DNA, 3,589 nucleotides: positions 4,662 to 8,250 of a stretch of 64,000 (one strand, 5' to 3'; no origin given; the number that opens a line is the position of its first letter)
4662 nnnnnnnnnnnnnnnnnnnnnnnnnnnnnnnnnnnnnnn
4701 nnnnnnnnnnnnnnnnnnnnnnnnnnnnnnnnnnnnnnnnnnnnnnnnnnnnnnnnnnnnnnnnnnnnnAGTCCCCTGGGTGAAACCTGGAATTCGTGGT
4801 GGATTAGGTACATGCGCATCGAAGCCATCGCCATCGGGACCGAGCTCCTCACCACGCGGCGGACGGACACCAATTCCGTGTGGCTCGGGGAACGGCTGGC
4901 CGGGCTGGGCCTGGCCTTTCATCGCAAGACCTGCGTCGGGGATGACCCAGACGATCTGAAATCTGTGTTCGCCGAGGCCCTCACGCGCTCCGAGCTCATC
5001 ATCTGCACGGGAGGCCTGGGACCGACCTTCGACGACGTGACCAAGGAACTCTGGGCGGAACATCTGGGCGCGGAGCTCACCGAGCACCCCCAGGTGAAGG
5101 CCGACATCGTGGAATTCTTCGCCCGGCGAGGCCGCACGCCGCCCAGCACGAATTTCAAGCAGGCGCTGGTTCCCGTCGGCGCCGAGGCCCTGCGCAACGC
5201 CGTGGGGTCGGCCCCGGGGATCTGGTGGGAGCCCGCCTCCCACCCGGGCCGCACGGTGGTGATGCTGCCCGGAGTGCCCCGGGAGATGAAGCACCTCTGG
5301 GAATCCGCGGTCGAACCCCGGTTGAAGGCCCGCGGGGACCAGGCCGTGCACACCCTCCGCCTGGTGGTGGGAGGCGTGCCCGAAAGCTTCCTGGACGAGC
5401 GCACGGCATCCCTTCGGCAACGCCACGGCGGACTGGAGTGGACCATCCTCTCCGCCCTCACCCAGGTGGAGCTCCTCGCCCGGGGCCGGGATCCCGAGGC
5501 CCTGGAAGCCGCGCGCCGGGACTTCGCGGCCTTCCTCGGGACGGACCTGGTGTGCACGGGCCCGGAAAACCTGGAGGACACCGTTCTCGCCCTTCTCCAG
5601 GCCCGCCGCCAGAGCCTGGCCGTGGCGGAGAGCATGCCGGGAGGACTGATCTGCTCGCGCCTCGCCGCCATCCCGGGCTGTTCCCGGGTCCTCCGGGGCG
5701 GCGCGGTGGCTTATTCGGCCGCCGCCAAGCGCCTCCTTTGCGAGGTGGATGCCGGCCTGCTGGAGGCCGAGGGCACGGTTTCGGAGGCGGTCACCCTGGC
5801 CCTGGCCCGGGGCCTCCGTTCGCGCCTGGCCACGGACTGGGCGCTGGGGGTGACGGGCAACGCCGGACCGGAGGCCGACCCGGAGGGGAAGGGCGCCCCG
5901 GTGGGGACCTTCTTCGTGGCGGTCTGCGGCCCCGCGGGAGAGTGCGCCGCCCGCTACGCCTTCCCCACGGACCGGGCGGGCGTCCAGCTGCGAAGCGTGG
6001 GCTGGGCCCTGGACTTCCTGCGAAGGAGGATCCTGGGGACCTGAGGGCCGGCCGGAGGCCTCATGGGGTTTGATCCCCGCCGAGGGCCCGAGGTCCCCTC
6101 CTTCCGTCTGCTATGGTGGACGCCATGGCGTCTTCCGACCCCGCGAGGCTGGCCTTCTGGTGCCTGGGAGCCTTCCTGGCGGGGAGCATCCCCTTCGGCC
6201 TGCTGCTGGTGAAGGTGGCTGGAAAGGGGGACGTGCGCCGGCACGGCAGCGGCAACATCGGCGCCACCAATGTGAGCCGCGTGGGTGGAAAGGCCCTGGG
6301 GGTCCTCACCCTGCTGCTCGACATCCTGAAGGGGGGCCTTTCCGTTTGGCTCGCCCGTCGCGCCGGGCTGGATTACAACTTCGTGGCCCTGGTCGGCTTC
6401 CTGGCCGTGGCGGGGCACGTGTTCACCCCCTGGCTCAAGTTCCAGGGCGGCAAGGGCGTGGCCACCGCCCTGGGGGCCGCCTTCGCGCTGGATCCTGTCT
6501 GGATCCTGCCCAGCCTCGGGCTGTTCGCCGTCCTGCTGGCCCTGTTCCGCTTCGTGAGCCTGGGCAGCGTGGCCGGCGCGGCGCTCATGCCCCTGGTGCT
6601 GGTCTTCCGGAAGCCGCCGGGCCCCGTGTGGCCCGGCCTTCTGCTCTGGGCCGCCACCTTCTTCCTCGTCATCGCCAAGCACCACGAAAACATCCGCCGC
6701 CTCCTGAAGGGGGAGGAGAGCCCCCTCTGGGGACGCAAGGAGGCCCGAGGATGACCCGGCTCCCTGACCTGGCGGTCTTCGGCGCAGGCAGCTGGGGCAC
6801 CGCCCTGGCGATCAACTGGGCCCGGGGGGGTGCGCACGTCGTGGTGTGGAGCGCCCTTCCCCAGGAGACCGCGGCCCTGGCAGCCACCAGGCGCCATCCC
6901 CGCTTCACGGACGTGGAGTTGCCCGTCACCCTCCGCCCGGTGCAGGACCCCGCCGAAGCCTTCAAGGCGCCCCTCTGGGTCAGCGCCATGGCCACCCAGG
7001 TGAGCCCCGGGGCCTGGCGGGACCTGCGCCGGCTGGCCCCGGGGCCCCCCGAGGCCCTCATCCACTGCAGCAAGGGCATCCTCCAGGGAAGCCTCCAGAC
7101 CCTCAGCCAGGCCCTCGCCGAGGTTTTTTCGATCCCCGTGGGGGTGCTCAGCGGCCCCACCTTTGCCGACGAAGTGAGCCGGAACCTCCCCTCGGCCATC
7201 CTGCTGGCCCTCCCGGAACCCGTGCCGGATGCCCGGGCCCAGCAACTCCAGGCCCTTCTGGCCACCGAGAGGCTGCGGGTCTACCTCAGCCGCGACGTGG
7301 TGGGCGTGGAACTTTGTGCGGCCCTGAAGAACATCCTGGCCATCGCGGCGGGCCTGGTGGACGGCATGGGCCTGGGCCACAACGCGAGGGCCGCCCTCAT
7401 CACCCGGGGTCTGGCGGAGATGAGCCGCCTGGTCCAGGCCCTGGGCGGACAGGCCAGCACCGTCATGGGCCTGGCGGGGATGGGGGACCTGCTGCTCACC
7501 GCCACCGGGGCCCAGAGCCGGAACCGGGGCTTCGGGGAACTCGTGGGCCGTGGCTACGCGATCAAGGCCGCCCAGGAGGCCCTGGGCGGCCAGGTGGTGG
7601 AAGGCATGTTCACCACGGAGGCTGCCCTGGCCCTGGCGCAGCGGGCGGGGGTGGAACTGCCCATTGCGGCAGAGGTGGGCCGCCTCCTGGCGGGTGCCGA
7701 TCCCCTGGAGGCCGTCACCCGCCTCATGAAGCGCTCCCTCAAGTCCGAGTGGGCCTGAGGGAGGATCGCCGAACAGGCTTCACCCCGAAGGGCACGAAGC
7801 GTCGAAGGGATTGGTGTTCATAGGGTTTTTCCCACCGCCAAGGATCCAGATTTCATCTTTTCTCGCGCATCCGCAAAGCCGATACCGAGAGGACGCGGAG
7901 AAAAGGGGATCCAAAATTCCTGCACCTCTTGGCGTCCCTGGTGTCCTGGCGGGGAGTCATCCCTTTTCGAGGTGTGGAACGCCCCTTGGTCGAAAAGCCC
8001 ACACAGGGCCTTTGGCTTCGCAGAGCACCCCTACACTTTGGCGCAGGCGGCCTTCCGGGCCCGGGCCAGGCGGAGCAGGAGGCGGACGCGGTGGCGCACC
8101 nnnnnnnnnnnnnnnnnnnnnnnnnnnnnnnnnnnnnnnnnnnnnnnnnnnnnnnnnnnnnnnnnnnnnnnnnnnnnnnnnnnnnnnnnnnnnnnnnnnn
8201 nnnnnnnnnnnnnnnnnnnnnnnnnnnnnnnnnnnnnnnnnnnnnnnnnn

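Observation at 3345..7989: Two-copy family of about 210-bp low-GC noncoding elements in convergent intergenic regions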

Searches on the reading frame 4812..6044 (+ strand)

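Call 18: search_protein_families(library=pfam, proteins=[window:4812-6044:+], max_evalue=0.01)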
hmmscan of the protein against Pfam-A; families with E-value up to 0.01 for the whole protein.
window:4812-6044:+ (410 aa): 2 families
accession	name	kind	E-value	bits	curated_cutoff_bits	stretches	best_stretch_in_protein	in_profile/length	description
PF02464.23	CinA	-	3.5e-42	144.1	23.5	1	252-406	2-154/155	Competence-damaged protein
PF00994.29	MoCF_biosynth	-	2e-30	105.8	26.6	1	5-172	2-143/144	Probable molybdopterin binding domain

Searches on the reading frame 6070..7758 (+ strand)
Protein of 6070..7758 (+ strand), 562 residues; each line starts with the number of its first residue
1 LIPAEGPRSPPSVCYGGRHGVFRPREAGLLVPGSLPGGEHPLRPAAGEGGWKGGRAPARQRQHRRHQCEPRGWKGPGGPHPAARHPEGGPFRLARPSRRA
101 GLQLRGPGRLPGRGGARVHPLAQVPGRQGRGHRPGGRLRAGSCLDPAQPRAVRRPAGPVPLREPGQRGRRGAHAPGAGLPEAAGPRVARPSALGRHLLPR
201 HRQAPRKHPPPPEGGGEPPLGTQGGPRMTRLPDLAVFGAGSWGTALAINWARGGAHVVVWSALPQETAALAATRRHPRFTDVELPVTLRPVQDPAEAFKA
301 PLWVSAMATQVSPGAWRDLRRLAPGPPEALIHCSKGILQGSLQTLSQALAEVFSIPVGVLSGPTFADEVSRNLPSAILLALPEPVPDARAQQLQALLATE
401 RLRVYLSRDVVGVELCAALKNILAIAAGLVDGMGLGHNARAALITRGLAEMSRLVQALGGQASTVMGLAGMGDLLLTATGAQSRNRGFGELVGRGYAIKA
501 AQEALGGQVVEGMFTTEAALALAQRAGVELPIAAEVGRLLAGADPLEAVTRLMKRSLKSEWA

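Call 18: search_protein_families(library=pfam, proteins=[window:6070-7758:+], max_evalue=0.01)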
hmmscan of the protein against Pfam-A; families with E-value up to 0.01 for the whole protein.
window:6070-7758:+ (562 aa): 3 families
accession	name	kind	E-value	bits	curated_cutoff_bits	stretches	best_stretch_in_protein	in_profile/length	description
PF07479.19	NAD_Gly3P_dh_C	-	2.9e-49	167.4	25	1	409-548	1-139/142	NAD-dependent glycerol-3-phosphate dehydrogenase C-terminus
PF01210.29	NAD_Gly3P_dh_N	-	3.8e-28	98.9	23.1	1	234-381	2-152/158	NAD-dependent glycerol-3-phosphate dehydrogenase N-terminus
PF20618.3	GPD_NAD_C_bact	-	4e-18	66.2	27.6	1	469-536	1-66/66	Bacterial GPD, NAD-dependent C-terminal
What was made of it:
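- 6751..7758 (+): gpsA; left neighbour of copy B (context). Pfam PF01210/PF07479 (call 18).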

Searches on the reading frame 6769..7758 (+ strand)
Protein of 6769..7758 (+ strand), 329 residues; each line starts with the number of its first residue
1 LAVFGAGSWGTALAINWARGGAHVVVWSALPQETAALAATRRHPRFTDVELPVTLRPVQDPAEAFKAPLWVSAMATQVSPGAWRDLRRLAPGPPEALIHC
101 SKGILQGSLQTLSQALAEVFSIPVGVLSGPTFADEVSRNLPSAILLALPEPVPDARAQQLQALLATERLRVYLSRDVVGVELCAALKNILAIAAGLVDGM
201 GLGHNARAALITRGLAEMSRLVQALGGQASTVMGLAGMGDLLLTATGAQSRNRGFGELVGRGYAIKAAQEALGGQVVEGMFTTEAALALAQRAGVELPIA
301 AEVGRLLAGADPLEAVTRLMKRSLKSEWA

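Call 21: find_homologous_proteins(query=window:6769-7758:+, max_evalue=1e-30)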
Query window:6769-7758:+ (329 aa): 7989 proteins with E <= 1e-30 among 8000 candidates; the best 120 are listed.
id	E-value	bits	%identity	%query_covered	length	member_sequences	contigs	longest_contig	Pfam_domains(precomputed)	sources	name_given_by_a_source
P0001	3.4e-203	692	100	100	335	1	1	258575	PF20618.4,PF07479.20,PF01210.30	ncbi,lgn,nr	ncbi:MAG: NAD(P)-dependent glycerol-3-phosphate dehydrogenase [Acidobacteria bacterium]|nr:NAD(P)-de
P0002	1.9e-159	548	81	100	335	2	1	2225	PF20618.4,PF07479.20,PF01210.30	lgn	-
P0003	5.1e-159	547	81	100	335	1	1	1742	PF20618.4,PF07479.20,PF01210.30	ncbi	-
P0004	7.3e-158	543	79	100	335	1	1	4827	PF20618.4,PF07479.20,PF01210.30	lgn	-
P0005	9.4e-158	543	81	100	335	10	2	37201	PF20618.4,PF07479.20,PF01210.30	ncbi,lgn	-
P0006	1.5e-157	542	80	100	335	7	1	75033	PF20618.4,PF07479.20,PF01210.30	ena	-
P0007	8.5e-157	539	80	100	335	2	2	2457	PF20618.4,PF07479.20,PF01210.30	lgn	-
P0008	4.4e-156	537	78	100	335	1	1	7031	PF20618.4,PF07479.20,PF01210.30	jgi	jgi:glycerol-3-phosphate dehydrogenase (NAD(P)+)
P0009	5.9e-156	537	79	100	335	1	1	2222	PF20618.4,PF07479.20,PF01210.30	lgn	-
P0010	4.5e-148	511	76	99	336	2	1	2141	PF20618.4,PF07479.20,PF01210.30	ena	-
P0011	9.8e-147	506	75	100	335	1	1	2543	PF20618.4,PF07479.20,PF01210.30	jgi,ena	-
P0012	8.3e-144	497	74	100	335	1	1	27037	PF20618.4,PF07479.20,PF01210.30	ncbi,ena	-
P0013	1.1e-143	496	73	100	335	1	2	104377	PF20618.4,PF07479.20,PF01210.30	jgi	jgi:glycerol-3-phosphate dehydrogenase (NAD(P)+)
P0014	1.6e-141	489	71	99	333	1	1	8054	PF20618.4,PF07479.20,PF01210.30,PF03807.24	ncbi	-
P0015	4.3e-141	488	71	99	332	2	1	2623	PF20618.4,PF07479.20,PF01210.30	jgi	-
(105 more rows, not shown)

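Call 22: find_encoding_contigs(protein=P0005, flank=10000, max_places=4)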
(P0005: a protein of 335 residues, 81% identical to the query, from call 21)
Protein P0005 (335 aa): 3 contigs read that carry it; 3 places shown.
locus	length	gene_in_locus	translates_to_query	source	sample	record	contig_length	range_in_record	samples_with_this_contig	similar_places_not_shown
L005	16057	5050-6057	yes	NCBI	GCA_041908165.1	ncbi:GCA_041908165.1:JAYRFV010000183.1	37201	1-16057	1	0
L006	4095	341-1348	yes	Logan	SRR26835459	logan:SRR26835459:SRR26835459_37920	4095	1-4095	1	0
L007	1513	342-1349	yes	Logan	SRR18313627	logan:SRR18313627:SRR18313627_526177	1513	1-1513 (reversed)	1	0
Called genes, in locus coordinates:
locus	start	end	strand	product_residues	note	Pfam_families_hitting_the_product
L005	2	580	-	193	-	?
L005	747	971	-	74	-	PF02954:HTH_8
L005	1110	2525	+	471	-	PF00224:PK, PF02887:PK_C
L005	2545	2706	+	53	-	-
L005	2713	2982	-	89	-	-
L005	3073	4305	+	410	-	PF00994:MoCF_biosynth, PF02464:CinA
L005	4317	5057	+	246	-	PF02660:G3P_acyltransf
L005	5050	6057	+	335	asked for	PF01210:NAD_Gly3P_dh_N, PF07479:NAD_Gly3P_dh_C, PF20618:GPD_NAD_C_bact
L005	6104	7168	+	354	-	PF08240:ADH_N, PF00107:ADH_zinc_N, PF13602:ADH_zinc_N_2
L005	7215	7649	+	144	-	-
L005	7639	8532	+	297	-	PF01544:CorA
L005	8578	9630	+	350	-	PF01370:Epimerase, PF16363:GDP_Man_Dehyd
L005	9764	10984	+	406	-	-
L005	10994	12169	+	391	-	PF07690:MFS_1, PF00083:Sugar_tr (weak), PF07690:MFS_1 (weak)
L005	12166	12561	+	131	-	PF21631:A9CJY8-like_N, PF13840:ACT_7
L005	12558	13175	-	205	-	-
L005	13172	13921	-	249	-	-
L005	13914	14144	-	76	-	PF13443:HTH_26, PF13560:HTH_31, PF12844:HTH_19, PF01381:HTH_3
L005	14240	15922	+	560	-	PF02366:PMT, PF13231:PMT_2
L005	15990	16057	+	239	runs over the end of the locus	PF02592:Vut_1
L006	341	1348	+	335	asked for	PF01210:NAD_Gly3P_dh_N, PF07479:NAD_Gly3P_dh_C, PF20618:GPD_NAD_C_bact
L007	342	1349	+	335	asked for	PF01210:NAD_Gly3P_dh_N, PF07479:NAD_Gly3P_dh_C, PF20618:GPD_NAD_C_bact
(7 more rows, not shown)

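Call 23: find_encoding_contigs(protein=P0006, flank=10000, max_places=4)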
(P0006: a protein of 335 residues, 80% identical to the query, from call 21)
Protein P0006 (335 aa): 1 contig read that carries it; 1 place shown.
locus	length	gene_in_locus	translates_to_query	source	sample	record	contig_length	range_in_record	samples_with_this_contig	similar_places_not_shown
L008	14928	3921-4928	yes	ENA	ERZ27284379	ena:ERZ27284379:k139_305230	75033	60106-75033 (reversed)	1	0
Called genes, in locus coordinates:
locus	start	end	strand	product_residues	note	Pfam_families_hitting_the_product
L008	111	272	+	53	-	-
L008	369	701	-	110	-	PF05635:23S_rRNA_IVP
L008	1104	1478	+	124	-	PF05635:23S_rRNA_IVP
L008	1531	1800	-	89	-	-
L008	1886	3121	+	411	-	PF00994:MoCF_biosynth, PF02464:CinA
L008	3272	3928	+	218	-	PF02660:G3P_acyltransf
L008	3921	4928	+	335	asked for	PF01210:NAD_Gly3P_dh_N, PF07479:NAD_Gly3P_dh_C, PF20618:GPD_NAD_C_bact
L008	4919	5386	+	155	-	PF13279:4HBT_2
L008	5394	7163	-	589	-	PF00072:Response_reg, PF00990:GGDEF, PF00072:Response_reg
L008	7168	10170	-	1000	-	PF00512:HisKA, PF02518:HATPase_c, PF00072:Response_reg, PF01627:Hpt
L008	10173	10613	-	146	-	PF01750:HycI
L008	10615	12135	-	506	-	PF00374:NiFeSe_Hases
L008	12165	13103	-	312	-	PF01058:Oxidored_q6, PF14720:NiFe_hyd_SSU_C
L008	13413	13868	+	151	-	PF01161:PBP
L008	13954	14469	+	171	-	-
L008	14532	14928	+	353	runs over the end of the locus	PF08240:ADH_N, PF00107:ADH_zinc_N, PF13602:ADH_zinc_N_2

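Call 24: find_encoding_contigs(protein=P0013, flank=10000, max_places=4)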
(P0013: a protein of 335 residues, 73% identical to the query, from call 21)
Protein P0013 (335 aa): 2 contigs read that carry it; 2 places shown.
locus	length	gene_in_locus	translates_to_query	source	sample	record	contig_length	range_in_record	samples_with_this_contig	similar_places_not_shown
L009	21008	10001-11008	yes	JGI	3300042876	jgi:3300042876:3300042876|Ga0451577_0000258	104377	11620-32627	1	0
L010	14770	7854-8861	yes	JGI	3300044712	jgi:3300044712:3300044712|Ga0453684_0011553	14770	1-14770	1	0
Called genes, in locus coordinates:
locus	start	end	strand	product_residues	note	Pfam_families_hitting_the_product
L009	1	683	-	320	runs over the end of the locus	PF01171:ATP_bind_3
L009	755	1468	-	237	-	PF02585:PIG-L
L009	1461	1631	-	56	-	-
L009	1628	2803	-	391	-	PF10079:Rossmann-like_BshC (weak)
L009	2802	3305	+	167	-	-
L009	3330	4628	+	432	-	PF02308:MgtC, PF13194:DUF4010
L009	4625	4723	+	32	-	-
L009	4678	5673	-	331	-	PF00044:Gp_dh_N, PF02800:Gp_dh_C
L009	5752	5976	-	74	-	PF02954:HTH_8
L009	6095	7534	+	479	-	PF00224:PK, PF03328:HpcH_HpaI (faint), PF02887:PK_C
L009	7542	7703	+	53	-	-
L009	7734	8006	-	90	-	-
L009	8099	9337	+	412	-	PF00994:MoCF_biosynth, PF02464:CinA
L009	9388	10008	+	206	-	PF02660:G3P_acyltransf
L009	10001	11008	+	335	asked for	PF01210:NAD_Gly3P_dh_N, PF07479:NAD_Gly3P_dh_C, PF20618:GPD_NAD_C_bact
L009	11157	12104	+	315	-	PF08240:ADH_N, PF00107:ADH_zinc_N, PF13602:ADH_zinc_N_2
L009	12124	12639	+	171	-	-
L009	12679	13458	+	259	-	PF00483:NTP_transferase, PF12804:NTP_transf_3 (weak)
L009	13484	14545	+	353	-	PF01370:Epimerase, PF04321:RmlD_sub_bind (weak), PF16363:GDP_Man_Dehyd, PF02719:Polysacc_synt_2, PF07993:NAD_binding_4 (weak)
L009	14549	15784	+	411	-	PF08421:Methyltransf_13, PF13489:Methyltransf_23, PF13649:Methyltransf_25 (weak), PF08241:Methyltransf_11, PF08242:Methyltransf_12, PF08484:Methyltransf_14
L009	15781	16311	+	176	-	PF00908:dTDP_sugar_isom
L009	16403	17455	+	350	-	PF01370:Epimerase, PF16363:GDP_Man_Dehyd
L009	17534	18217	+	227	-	-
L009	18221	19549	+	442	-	PF13432:TPR_16, PF07719:TPR_2 (weak)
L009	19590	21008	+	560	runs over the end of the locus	PF02366:PMT, PF13231:PMT_2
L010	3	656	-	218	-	?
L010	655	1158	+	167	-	-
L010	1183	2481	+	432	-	PF02308:MgtC, PF13194:DUF4010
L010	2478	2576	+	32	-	-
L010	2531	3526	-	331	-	PF00044:Gp_dh_N, PF02800:Gp_dh_C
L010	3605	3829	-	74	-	PF02954:HTH_8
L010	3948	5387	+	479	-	PF00224:PK, PF03328:HpcH_HpaI (faint), PF02887:PK_C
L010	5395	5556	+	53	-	-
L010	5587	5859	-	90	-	-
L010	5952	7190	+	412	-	PF00994:MoCF_biosynth, PF02464:CinA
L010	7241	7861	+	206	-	PF02660:G3P_acyltransf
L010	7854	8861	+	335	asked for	PF01210:NAD_Gly3P_dh_N, PF07479:NAD_Gly3P_dh_C, PF20618:GPD_NAD_C_bact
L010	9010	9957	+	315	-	PF08240:ADH_N, PF00107:ADH_zinc_N, PF13602:ADH_zinc_N_2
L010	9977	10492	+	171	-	-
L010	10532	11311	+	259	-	PF00483:NTP_transferase, PF12804:NTP_transf_3 (weak)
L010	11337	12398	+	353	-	PF01370:Epimerase, PF04321:RmlD_sub_bind (weak), PF16363:GDP_Man_Dehyd, PF02719:Polysacc_synt_2, PF07993:NAD_binding_4 (weak)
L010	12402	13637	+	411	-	PF08421:Methyltransf_13, PF13489:Methyltransf_23, PF13649:Methyltransf_25 (weak), PF08241:Methyltransf_11, PF08242:Methyltransf_12, PF08484:Methyltransf_14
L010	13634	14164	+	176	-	PF00908:dTDP_sugar_isom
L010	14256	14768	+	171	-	?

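Call 83: list_cluster_members(proteins=[P0001, P0121, P0142])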
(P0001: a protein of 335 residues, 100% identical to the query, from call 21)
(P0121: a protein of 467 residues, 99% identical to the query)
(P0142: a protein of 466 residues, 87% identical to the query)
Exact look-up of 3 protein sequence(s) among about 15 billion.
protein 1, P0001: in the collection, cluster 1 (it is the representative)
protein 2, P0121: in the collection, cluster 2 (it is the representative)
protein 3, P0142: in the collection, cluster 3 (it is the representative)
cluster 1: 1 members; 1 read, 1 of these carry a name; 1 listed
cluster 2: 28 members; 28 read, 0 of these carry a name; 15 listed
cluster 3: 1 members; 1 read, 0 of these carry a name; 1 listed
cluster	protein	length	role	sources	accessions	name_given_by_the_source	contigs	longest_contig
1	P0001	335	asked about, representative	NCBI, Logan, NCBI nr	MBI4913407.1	MAG: NAD(P)-dependent glycerol-3-phosphate dehydrogenase [Acidobacteria bacterium] | NAD(P)-dependent glycerol-3-phosphate dehydrogenase [Acidobacteriota bacterium]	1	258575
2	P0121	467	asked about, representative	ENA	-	-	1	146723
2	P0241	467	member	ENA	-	-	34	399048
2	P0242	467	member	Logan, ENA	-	-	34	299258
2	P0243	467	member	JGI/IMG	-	-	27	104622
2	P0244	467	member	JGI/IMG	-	-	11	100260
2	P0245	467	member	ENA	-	-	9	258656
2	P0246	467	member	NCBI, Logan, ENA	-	-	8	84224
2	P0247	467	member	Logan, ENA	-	-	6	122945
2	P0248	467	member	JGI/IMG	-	-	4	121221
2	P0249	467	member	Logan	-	-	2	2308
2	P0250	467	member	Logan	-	-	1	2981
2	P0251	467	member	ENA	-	-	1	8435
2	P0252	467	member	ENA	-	-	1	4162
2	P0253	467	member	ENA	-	-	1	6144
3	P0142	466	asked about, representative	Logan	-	-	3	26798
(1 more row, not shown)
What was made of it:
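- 6751..7758 (+): 100% match to a 335-aa NCBI MAG protein (calls 21, 83).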

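Call 84: find_encoding_contigs(protein=P0241, flank=1500, max_places=10)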
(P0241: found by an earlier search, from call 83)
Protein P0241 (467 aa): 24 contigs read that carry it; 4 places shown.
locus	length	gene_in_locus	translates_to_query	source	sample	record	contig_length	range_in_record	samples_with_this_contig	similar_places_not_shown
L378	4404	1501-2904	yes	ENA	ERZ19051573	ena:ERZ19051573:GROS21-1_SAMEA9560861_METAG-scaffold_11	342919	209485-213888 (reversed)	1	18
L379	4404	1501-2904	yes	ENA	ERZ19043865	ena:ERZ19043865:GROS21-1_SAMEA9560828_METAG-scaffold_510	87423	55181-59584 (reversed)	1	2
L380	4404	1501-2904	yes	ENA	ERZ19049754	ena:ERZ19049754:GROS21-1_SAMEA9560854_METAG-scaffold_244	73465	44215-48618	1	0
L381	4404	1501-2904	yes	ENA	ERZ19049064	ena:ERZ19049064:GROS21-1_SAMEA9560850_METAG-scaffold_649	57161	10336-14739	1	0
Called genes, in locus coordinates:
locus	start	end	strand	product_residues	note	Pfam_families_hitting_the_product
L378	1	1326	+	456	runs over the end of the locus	PF01212:Beta_elim_lyase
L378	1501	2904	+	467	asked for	PF00171:Aldedh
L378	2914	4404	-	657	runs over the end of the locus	PF00005:ABC_tran, PF02463:SMC_N (faint), PF13191:AAA_16 (faint), PF13555:AAA_29 (faint), PF13604:AAA_30 (faint), PF01926:MMR_HSR1 (faint), PF12848:ABC_tran_Xtn, PF00005:ABC_tran, +1 more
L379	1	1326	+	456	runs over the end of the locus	PF01212:Beta_elim_lyase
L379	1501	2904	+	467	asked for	PF00171:Aldedh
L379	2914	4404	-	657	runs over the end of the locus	PF00005:ABC_tran, PF02463:SMC_N (faint), PF13191:AAA_16 (faint), PF13555:AAA_29 (faint), PF13604:AAA_30 (faint), PF01926:MMR_HSR1 (faint), PF12848:ABC_tran_Xtn, PF00005:ABC_tran, +1 more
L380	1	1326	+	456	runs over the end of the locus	PF01212:Beta_elim_lyase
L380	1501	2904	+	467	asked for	PF00171:Aldedh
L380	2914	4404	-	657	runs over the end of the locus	PF00005:ABC_tran, PF02463:SMC_N (faint), PF13191:AAA_16 (faint), PF13555:AAA_29 (faint), PF13604:AAA_30 (faint), PF01926:MMR_HSR1 (faint), PF12848:ABC_tran_Xtn, PF00005:ABC_tran, +1 more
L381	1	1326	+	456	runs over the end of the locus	PF01212:Beta_elim_lyase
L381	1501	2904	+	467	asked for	PF00171:Aldedh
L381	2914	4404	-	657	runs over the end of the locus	PF00005:ABC_tran, PF02463:SMC_N (faint), PF13191:AAA_16 (faint), PF13555:AAA_29 (faint), PF13604:AAA_30 (faint), PF01926:MMR_HSR1 (faint), PF12848:ABC_tran_Xtn, PF00005:ABC_tran, +1 more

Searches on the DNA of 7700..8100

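Call 35: search_rna_families(source=window, start=7700, end=8100, threshold=evalue, max_evalue=10)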
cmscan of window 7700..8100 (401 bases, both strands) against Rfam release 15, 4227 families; matches with E-value up to 10: 1.
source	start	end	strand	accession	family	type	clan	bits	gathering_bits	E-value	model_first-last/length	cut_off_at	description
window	7745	7796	+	RF03446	mir-2954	Gene; miRNA;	-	13.9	96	8.1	1-63/63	no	mir-2954 microRNA precursor family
